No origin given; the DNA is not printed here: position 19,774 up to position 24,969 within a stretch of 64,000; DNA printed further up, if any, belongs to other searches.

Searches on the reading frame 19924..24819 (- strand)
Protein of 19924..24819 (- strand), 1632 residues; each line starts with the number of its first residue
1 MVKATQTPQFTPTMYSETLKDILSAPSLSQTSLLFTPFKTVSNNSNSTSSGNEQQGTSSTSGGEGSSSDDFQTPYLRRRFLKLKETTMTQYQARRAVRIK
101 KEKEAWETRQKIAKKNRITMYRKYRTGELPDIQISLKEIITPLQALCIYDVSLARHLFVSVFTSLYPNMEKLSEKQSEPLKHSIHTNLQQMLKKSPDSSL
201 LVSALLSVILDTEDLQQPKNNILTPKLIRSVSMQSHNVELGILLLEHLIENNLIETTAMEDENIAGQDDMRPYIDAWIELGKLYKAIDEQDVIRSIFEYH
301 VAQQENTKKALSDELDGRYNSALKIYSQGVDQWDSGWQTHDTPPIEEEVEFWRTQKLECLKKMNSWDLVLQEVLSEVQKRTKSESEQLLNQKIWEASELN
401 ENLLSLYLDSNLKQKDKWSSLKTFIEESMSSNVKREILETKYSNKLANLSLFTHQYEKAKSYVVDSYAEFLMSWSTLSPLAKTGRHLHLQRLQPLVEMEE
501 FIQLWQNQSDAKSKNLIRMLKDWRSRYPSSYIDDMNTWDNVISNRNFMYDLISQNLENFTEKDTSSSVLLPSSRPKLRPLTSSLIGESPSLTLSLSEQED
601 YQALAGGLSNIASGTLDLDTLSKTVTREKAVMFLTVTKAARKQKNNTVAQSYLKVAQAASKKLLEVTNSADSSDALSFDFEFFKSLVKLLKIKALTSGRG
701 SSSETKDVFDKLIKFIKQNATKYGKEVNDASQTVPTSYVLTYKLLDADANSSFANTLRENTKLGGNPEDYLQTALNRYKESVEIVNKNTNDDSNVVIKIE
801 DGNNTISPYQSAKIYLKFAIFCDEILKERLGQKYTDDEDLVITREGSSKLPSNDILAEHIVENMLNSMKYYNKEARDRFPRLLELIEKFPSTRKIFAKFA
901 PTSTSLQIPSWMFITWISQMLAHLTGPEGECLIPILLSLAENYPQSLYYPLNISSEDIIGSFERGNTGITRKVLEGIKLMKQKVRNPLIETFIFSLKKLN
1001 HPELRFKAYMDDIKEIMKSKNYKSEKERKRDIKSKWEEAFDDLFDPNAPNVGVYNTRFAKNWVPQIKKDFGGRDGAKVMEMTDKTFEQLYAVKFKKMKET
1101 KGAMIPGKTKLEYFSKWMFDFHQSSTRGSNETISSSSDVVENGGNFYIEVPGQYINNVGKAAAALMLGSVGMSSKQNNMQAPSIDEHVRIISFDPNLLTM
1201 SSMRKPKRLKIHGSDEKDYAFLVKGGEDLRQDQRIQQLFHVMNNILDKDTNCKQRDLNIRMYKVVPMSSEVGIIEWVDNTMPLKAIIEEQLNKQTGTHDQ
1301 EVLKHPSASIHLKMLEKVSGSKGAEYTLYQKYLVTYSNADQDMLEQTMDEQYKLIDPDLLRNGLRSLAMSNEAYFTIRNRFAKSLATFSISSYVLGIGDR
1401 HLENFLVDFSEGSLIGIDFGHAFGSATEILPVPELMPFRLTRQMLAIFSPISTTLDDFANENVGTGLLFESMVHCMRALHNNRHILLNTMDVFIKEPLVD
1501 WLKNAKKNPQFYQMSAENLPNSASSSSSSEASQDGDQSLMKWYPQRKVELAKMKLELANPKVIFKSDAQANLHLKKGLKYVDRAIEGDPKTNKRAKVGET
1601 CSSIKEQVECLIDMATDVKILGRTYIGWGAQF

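Call 18: search_protein_families(library=pfam, proteins=[window:19924-24819:-], max_evalue=0.001)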
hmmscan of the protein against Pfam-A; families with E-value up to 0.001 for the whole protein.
window:19924-24819:- (1632 aa): 4 families
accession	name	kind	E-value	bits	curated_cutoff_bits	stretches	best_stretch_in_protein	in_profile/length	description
PF00454.33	PI3_PI4_kinase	-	9.3e-55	186.6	27.1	1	1219-1501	2-239/241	Phosphatidylinositol 3- and 4-kinase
PF19704.5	DNAPKcs_CC5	-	5.9e-35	121.2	25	1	24-247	462-689/692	DNA-PKcs, CC5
PF02259.29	FAT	-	2e-24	86.9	24.2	1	417-883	13-342/343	FAT domain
PF02260.25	FATC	-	1.4e-08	34.7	25.3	1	1603-1629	3-29/32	FATC domain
